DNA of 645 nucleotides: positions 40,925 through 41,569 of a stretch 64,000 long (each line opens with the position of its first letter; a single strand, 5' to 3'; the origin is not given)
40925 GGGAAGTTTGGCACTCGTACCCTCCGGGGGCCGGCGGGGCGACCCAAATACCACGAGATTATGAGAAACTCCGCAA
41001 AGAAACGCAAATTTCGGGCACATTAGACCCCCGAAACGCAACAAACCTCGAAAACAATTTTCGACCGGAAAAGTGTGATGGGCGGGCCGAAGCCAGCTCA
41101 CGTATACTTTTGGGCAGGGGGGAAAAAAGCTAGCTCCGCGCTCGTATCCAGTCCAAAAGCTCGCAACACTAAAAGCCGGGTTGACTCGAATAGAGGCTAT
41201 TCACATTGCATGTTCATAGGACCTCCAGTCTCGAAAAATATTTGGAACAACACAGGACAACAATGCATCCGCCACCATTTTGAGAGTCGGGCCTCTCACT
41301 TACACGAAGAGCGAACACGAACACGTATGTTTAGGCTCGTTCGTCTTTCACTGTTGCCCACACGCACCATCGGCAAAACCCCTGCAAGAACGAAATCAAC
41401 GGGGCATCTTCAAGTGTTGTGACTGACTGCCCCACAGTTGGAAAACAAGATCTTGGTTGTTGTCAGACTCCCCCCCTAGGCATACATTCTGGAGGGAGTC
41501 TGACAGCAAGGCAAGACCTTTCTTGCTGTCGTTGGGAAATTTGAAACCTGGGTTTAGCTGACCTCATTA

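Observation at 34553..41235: Seven-kb inter-MVP spacer built from three inverted copies of a SINE-head plus minisatellite module (foldback architecture)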

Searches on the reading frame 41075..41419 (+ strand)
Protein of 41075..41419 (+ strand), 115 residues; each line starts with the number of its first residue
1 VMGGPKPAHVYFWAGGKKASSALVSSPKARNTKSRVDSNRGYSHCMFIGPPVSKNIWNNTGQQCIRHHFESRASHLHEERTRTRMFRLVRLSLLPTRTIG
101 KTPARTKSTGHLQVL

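Call 44: search_protein_families(library=pfam, max_evalue=1, proteins=[window:41075-41419:+])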
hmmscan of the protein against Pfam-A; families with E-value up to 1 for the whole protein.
window:41075-41419:+ (115 aa): 1 family
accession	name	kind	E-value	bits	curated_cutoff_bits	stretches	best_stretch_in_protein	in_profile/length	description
PF12931.13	TPR_Sec16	-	0.096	12.9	22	1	39-74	20-55/298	Sec16 Sec23-binding domain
